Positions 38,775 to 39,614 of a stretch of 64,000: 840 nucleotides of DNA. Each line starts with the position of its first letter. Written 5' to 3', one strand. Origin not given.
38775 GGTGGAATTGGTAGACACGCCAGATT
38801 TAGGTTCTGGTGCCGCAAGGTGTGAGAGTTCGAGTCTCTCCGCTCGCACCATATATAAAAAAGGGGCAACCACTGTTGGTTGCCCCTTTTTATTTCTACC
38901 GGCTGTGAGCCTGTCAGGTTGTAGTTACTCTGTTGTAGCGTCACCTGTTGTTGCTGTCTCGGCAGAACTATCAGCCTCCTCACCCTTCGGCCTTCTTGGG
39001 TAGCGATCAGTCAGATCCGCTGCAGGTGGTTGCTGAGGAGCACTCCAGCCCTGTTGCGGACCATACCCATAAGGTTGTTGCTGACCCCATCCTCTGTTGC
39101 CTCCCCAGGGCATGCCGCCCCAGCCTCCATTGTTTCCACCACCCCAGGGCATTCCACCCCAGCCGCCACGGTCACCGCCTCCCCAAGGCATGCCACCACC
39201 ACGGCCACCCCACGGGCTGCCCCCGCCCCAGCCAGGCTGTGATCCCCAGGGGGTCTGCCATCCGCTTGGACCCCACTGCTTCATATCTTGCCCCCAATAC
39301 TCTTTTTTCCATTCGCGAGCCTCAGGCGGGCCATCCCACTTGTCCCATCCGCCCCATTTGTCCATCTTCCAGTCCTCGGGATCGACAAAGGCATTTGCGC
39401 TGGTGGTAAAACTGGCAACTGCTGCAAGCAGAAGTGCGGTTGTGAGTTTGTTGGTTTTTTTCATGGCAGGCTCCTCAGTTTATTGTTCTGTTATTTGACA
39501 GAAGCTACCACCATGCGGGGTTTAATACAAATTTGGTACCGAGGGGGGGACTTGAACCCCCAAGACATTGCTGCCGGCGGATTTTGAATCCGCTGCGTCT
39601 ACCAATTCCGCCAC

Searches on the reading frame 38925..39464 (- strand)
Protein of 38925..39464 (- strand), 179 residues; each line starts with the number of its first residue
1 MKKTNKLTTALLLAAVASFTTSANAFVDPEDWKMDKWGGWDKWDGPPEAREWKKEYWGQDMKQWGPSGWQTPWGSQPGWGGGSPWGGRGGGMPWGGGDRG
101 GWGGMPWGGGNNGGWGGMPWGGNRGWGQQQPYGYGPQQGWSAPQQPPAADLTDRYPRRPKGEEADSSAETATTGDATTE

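Call 4: search_protein_families(library=pfam, proteins=[window:38925-39464:-], max_evalue=1)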
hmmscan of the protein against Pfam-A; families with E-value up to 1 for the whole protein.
window:38925-39464:- (179 aa): 0 families

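Call 5: search_protein_families(library=ncbifam, proteins=[window:38925-39464:-], max_evalue=1)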
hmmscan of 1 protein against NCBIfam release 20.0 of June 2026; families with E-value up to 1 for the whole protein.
window:38925-39464:- (179 aa): 0 families

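Call 7: find_homologous_proteins(query=window:38925-39464:-, max_evalue=0.001)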
Query window:38925-39464:- (179 aa): 9 proteins with E <= 0.001 among 2743 candidates.
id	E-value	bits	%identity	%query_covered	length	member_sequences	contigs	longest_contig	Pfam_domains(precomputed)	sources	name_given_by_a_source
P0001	4.8e-109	381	98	100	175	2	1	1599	-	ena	-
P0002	1.5e-90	321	79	95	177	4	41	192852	-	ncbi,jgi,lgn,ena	-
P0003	1.1e-67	246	60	100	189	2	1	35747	-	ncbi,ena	-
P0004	6.7e-54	201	58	88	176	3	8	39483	-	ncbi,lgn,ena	-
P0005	6.5e-34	135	39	97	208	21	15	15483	-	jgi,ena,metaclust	jgi:hypothetical protein|metaclust:\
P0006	1.7e-30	124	46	78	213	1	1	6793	-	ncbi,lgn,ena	-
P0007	1.0e-29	122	44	98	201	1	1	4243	-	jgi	jgi:hypothetical protein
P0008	1.7e-28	118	43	96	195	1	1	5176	-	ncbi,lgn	-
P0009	4.2e-11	61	37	52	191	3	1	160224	-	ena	-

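Call 10: find_related_loci(query=A1, collection=genome_contigs, flank=6000)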
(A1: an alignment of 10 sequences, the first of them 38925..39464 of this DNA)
Query A1 (179 aa) in genome_contigs; peptide patterns used: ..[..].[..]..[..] (x = any residue, [..] = any of these).
10 stretches matched a pattern; 7 encode a relative of the query (tblastn E <= 1e-3); 7 distinct loci.
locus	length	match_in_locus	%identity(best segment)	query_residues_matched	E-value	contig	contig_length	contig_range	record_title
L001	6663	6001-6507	79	1-170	7e-62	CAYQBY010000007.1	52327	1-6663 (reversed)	MAG TPA_asm: uncultured Piscirickettsiaceae bacterium isolate SRP077602_co9_163 genome assembly, contig: NODE_485_length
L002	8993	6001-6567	60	1-179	9e-52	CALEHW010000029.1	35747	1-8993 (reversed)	MAG TPA_asm: uncultured Methylophaga sp. isolate SRR5839047_bin.31_CONCOCT_v1.1_MAG genome assembly, contig: ERZ1030316.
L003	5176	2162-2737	43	1-173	5e-34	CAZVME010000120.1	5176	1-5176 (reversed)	MAG TPA_asm: uncultured Gammaproteobacteria bacterium isolate SRP167671_co2_216 genome assembly, contig: NODE_18217_leng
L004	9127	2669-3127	42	1-172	8e-32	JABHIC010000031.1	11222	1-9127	MAG: Gammaproteobacteria bacterium isolate SI037_bin54 k141_191196, whole genome shotgun sequence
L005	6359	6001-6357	51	1-122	4e-30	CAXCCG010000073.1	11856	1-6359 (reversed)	MAG TPA_asm: uncultured Gammaproteobacteria bacterium isolate SRR3724456_binner123_Refined_33 genome assembly, contig: E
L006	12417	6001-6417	48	9-133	1e-28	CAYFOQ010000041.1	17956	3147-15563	MAG TPA_asm: uncultured Piscirickettsiaceae bacterium isolate ERP019367_co1_32 genome assembly, contig: NODE_2566_length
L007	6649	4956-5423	46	1-139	3e-27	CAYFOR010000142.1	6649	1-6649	MAG TPA_asm: uncultured Piscirickettsiaceae bacterium isolate ERP019367_co2_51 genome assembly, contig: NODE_6721_length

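Call 11: find_encoding_contigs(protein=P0002, flank=8000, max_places=4)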
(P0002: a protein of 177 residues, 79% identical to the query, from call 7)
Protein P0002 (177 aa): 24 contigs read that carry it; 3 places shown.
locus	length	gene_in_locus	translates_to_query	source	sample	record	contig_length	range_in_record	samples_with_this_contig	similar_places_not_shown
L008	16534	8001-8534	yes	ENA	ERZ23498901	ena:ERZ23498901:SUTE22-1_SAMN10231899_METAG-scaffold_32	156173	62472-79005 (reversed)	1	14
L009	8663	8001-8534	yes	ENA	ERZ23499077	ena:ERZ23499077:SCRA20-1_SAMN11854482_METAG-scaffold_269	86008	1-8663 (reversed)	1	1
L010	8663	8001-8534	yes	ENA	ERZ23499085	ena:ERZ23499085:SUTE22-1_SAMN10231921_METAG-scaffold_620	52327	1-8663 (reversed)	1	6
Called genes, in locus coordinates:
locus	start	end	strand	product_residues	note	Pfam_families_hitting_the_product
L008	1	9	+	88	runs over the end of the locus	PF01230:HIT (faint)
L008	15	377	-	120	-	PF00376:MerR, PF13411:MerR_1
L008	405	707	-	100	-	PF00216:Bac_DNA_binding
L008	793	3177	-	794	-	PF01588:tRNA_bind, PF03483:B3_4, PF03484:B5, PF17759:tRNA_synthFbeta, PF03147:FDX-ACB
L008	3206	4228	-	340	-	PF02912:Phe_tRNA-synt_N, PF01409:tRNA-synt_2d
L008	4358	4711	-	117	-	PF00453:Ribosomal_L20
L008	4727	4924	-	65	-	PF01632:Ribosomal_L35p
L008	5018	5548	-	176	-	PF05198:IF3_N, PF00707:IF3_C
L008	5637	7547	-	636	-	PF02824:TGS, PF07973:tRNA_SAD, PF00587:tRNA-synt_2b, PF03129:HGTP_anticodon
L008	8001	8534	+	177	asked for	-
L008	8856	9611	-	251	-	PF00254:FKBP_C, PF00581:Rhodanese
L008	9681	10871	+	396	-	PF22660:RS_preATP-grasp-like, PF02222:ATP-grasp, PF02786:CPSase_L_D2 (faint), PF07478:Dala_Dala_lig_C (weak), PF21244:PurT_C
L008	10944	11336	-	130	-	-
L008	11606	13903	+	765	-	PF18764:nos_propeller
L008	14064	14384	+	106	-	PF00034:Cytochrom_C, PF13442:Cytochrome_CBB3 (weak)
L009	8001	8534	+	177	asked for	-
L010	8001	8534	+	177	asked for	-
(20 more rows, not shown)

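Call 12: find_encoding_contigs(protein=P0005, flank=8000, max_places=4)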
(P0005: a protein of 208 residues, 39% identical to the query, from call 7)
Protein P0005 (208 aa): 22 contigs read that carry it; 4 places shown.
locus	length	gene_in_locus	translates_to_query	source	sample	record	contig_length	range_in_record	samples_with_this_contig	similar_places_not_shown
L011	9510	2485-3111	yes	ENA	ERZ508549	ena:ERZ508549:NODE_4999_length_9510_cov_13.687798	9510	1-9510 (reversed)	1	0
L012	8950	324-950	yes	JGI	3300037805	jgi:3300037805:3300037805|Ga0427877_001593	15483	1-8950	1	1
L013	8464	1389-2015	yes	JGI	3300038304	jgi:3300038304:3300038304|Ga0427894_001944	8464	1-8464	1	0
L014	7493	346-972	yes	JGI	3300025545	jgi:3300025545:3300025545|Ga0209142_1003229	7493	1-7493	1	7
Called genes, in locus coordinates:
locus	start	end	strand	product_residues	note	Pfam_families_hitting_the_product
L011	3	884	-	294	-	?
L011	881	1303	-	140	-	PF06803:DUF1232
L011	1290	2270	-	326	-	PF13361:UvrD_C, PF12705:PDDEXK_1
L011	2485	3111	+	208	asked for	-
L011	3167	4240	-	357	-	PF00072:Response_reg, PF01627:Hpt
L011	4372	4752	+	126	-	-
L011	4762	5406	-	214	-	PF02589:LUD_dom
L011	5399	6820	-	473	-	PF02589:LUD_dom, PF14691:Fer4_20 (faint), PF12838:Fer4_7 (weak), PF13183:Fer4_8, PF13187:Fer4_9, PF13237:Fer4_10 (weak), PF13534:Fer4_17, PF11870:LutB_C, +3 more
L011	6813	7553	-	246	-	PF02754:CCG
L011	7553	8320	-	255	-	PF00392:GntR, PF01325:Fe_dep_repress (weak), PF07729:FCD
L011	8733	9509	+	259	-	?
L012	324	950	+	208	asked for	-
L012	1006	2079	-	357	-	PF00072:Response_reg, PF01627:Hpt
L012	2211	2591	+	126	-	-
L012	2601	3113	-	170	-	PF02589:LUD_dom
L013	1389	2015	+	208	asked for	-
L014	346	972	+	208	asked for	-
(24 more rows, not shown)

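Call 20: search_protein_representatives(alignment_id=A1)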
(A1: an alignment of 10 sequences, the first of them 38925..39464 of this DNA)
Query: 10 sequences, 185 profile positions. Proteins with E-value up to 0.001 (for the whole library): 11; up to 1e-10: 3; up to 1e-30: 1. The best 11 are listed.
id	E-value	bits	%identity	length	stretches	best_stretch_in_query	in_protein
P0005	2.5e-59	216.8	-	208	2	1-118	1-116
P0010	5.4e-30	121.1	-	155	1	1-179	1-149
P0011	9.2e-23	97.6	-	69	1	1-67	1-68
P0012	3.0e-09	53.5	-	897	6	73-146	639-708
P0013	2.4e-06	44.1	-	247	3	65-126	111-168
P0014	1.3e-05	41.6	-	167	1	1-57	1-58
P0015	2.1e-05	41.0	-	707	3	64-140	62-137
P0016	1.7e-04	38.0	-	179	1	9-176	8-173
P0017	1.9e-04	37.8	-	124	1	81-172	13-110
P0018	1.9e-04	37.8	-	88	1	111-180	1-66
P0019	2.8e-04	37.3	-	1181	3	69-145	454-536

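Call 25: find_encoding_contigs(protein=P0003, flank=8000, max_places=2)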
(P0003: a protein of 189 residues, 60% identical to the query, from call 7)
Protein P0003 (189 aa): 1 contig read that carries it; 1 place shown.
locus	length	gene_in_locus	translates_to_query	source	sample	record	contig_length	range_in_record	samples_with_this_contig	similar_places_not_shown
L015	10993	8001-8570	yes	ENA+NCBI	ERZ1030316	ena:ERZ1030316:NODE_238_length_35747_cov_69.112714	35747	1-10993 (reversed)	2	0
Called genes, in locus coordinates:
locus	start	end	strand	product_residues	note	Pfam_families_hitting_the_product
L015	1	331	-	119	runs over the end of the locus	PF00376:MerR, PF13411:MerR_1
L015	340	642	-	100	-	PF00216:Bac_DNA_binding, PF18291:HU-HIG (weak)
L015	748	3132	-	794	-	PF01588:tRNA_bind, PF03483:B3_4, PF03484:B5, PF17759:tRNA_synthFbeta, PF03147:FDX-ACB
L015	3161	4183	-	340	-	PF02912:Phe_tRNA-synt_N, PF01409:tRNA-synt_2d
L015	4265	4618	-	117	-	PF00453:Ribosomal_L20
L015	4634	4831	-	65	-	PF01632:Ribosomal_L35p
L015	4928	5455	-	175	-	PF05198:IF3_N, PF00707:IF3_C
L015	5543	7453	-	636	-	PF02824:TGS, PF07973:tRNA_SAD, PF00587:tRNA-synt_2b, PF03129:HGTP_anticodon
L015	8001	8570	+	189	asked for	-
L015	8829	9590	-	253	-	PF00254:FKBP_C, PF00581:Rhodanese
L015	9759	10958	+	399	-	PF22660:RS_preATP-grasp-like, PF02222:ATP-grasp, PF02786:CPSase_L_D2 (weak), PF07478:Dala_Dala_lig_C (weak), PF21244:PurT_C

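Call 26: find_encoding_contigs(protein=P0004, flank=8000, max_places=2)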
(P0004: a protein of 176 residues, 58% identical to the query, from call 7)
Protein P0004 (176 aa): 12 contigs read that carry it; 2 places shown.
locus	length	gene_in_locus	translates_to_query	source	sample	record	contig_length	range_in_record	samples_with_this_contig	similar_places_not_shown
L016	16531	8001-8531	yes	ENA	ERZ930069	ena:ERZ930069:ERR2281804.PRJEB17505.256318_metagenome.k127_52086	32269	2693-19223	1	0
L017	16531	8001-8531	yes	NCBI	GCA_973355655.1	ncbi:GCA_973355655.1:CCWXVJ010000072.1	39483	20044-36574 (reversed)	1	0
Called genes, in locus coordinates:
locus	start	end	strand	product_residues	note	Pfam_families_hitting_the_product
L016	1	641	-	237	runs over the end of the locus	PF06386:GvpL_GvpF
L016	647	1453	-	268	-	PF06386:GvpL_GvpF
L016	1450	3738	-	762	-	PF02359:CDC48_N, PF06068:TIP49 (faint), PF13191:AAA_16 (weak), PF00004:AAA, PF05496:RuvB_N, PF17862:AAA_lid_3, PF00004:AAA, PF17862:AAA_lid_3, +10 more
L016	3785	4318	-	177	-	-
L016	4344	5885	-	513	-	PF00072:Response_reg, PF00158:Sigma54_activat, PF14532:Sigma54_activ_2, PF07728:AAA_5 (weak), PF25601:AAA_lid_14, PF02954:HTH_8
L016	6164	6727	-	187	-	-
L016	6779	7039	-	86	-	-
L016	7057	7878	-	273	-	PF10977:DUF2797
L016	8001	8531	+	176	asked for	-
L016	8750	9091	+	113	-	-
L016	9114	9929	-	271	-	PF00459:Inositol_P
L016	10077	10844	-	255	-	PF00254:FKBP_C, PF00581:Rhodanese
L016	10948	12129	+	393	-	PF22660:RS_preATP-grasp-like, PF01370:Epimerase (faint), PF02222:ATP-grasp, PF02786:CPSase_L_D2 (faint), PF07478:Dala_Dala_lig_C (faint), PF21244:PurT_C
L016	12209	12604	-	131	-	-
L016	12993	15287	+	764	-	PF18764:nos_propeller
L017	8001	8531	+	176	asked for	-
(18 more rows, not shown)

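Call 27: find_encoding_contigs(protein=P0009, flank=8000, max_places=2)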
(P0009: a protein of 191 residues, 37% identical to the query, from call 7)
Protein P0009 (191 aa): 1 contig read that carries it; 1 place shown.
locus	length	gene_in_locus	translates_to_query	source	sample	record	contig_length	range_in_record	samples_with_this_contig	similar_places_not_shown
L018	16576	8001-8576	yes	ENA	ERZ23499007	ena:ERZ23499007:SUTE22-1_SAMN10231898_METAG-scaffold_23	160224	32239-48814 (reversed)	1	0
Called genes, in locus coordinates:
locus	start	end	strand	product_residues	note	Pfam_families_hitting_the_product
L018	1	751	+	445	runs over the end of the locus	PF01938:TRAM (weak), PF05958:tRNA_U5-meth_tr, PF01135:PCMT (weak), PF00398:RrnaAD (weak), PF01189:Methyltr_RsmB-F (weak), PF05175:MTS (weak), PF13649:Methyltransf_25, PF13847:Methyltransf_31, +1 more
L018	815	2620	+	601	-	PF00270:DEAD, PF04851:ResIII, PF00271:Helicase_C, PF25399:DeaD_dimer, PF03880:DbpA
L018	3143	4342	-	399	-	PF00155:Aminotran_1_2, PF01041:DegT_DnrJ_EryC1 (weak)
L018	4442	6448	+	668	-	PF00270:DEAD (faint), PF04851:ResIII, PF17757:UvrB_inter, PF27431:UvrB_3rd, PF00271:Helicase_C, PF12344:UvrB, PF02151:UVR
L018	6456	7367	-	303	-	PF04381:RdgC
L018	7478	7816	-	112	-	-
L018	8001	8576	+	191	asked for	-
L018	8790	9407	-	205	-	PF00717:Peptidase_S24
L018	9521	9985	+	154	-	PF00717:Peptidase_S24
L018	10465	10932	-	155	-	PF04214:DUF411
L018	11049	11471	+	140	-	-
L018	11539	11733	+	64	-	PF00403:HMA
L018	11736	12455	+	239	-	PF00072:Response_reg, PF00486:Trans_reg_C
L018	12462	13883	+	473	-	PF00672:HAMP, PF00512:HisKA (weak), PF02518:HATPase_c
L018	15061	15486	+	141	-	PF14347:DUF4399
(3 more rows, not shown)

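Call 28: find_encoding_contigs(protein=P0006, flank=8000, max_places=2)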
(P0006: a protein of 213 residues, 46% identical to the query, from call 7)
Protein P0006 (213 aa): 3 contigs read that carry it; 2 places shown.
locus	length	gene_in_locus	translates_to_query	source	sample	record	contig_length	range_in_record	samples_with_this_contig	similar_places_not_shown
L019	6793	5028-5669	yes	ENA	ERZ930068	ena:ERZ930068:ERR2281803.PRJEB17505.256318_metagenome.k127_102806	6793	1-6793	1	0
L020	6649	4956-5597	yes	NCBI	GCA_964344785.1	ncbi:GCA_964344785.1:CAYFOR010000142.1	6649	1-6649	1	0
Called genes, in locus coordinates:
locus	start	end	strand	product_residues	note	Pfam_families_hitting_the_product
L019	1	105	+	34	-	?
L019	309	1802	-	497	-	PF01739:CheR, PF13181:TPR_8 (faint), PF14559:TPR_19 (faint), PF13431:TPR_17 (faint)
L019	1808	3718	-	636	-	PF02743:dCache_1, PF00015:MCPsignal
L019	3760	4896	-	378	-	PF13379:NMT1_2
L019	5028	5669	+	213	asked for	-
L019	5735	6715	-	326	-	PF02518:HATPase_c, PF00072:Response_reg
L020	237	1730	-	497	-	PF01739:CheR, PF13181:TPR_8 (faint), PF14559:TPR_19 (faint), PF13431:TPR_17 (faint)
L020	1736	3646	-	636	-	PF02743:dCache_1, PF00015:MCPsignal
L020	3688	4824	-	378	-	PF13379:NMT1_2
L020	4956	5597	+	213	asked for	-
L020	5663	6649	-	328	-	?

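Call 29: find_encoding_contigs(protein=P0008, flank=8000, max_places=2)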
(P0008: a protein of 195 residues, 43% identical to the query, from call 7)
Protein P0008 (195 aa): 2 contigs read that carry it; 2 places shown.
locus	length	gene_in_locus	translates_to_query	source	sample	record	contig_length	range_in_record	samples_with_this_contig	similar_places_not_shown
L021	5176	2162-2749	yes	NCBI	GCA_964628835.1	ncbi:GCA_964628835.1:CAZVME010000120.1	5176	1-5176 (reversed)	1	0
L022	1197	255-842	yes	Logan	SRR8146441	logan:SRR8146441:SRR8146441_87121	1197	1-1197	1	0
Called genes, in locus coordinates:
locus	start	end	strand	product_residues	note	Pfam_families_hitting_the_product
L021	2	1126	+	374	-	?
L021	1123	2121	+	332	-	PF08240:ADH_N, PF00107:ADH_zinc_N, PF13602:ADH_zinc_N_2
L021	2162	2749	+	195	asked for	-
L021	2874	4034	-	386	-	PF01625:PMSR, PF01641:SelR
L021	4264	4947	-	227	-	PF06764:DUF1223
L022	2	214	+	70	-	?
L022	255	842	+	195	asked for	-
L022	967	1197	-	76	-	?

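Call 30: find_encoding_contigs(protein=P0007, flank=8000, max_places=2)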
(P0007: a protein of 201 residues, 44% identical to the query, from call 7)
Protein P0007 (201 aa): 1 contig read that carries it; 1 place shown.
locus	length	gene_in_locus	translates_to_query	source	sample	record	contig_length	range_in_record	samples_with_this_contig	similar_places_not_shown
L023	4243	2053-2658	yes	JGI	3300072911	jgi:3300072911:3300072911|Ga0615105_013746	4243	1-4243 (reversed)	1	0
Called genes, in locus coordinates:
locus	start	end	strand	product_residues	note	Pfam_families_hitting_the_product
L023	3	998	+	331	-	?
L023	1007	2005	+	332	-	PF08240:ADH_N, PF00107:ADH_zinc_N, PF13602:ADH_zinc_N_2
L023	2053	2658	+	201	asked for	-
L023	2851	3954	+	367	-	PF00072:Response_reg, PF00990:GGDEF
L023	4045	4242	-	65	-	?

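Call 38: list_cluster_members(proteins=[P0002, P0003, P0004, P0005, P0006, P0008, P0009])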
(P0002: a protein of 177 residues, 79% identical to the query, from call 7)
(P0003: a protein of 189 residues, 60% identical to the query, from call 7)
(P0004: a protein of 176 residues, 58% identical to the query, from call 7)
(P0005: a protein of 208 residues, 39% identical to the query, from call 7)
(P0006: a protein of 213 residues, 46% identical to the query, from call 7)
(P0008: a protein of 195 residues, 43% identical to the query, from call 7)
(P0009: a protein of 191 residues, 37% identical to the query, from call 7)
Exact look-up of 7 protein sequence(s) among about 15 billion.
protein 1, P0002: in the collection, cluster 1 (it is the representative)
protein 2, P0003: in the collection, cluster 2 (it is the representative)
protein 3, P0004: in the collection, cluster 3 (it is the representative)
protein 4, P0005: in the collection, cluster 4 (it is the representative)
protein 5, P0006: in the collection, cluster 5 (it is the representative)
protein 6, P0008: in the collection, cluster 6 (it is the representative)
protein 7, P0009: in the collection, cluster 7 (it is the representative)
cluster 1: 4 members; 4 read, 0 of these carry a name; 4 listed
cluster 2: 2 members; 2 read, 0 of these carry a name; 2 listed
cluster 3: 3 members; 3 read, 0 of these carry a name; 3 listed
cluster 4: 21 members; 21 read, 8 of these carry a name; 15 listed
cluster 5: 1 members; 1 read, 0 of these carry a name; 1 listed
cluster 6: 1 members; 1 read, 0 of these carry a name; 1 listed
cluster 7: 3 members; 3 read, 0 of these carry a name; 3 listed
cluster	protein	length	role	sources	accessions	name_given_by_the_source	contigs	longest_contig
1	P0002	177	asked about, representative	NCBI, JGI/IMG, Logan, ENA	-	-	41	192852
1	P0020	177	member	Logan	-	-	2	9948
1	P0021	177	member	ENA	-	-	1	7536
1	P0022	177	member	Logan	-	-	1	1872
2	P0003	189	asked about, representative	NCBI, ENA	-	-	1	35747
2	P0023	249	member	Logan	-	-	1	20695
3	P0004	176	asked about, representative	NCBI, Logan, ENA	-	-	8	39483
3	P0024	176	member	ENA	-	-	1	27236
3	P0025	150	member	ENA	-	-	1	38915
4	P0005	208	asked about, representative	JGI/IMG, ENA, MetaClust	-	hypothetical protein | \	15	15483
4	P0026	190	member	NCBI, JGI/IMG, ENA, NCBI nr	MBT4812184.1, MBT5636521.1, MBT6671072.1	MAG: hypothetical protein HOB03_13550 [Gammaproteobacteria bacterium] | hypothetical protein [Thiotrichales bacterium]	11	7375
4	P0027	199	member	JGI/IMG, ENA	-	hypothetical protein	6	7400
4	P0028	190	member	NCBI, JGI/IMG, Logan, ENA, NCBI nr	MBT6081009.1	MAG: hypothetical protein HOG56_11765 [Gammaproteobacteria bacterium] | hypothetical protein | hypothetical protein [Gammaproteobacteria bacterium]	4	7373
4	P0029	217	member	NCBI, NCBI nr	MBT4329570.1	MAG: hypothetical protein HOD58_06570 [Gammaproteobacteria bacterium] | hypothetical protein [Gammaproteobacteria bacterium]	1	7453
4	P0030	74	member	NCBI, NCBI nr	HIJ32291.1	MAG TPA: hypothetical protein HPP89_12515, partial [Gammaproteobacteria bacterium] | hypothetical protein [Gammaproteobacteria bacterium]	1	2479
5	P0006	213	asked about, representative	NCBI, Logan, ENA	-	-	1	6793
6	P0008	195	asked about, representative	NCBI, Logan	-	-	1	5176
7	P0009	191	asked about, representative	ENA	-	-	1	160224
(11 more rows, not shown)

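Call 39: predict_structure(alignment_id=A1)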
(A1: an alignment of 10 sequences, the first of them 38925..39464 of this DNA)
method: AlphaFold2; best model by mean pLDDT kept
length: 179 residues; sequences in the alignment: 10
mean_pLDDT: 44.5   pTM: 0.13
mean pLDDT of the five models: 44.5, 42.3, 42.2, 39.9, 37.6
residues with pLDDT >= 90: 0; 70-90: 0; 50-70: 41; < 50: 138
segments of 3 or more residues with pLDDT < 50: 18-25, 36-38, 56-58, 60-145, 161-179
pLDDT, mean of each block of 10 residues (from residue 1): 51 50 47 49 49 49 44 40 39 39 39 42 40 37 49 55 42 38
secondary structure, 60 per line:
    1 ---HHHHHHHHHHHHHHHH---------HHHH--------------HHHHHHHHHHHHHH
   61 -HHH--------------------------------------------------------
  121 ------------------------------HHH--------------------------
elements in order: H4-19 H29-32 H47-60

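Call 67: search_protein_families(library=ncbifam, proteins=[P0009, P0005, P0016], max_evalue=10)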
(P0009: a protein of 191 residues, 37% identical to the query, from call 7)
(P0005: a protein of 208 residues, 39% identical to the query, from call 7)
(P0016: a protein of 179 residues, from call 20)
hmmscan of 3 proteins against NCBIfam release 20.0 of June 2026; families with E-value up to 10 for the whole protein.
P0009 (191 aa): 0 families

P0005 (208 aa): 0 families

P0016 (179 aa): 0 families

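Call 69: search_protein_families(library=pfam, alignment_id=A1, max_evalue=10)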
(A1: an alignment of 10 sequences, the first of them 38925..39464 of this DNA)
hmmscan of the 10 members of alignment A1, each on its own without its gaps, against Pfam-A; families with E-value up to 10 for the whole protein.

A. member 1, window:38925-39464:- (179 aa): 0 families

B. families by the number of members that match (of 10 scanned): 0 families
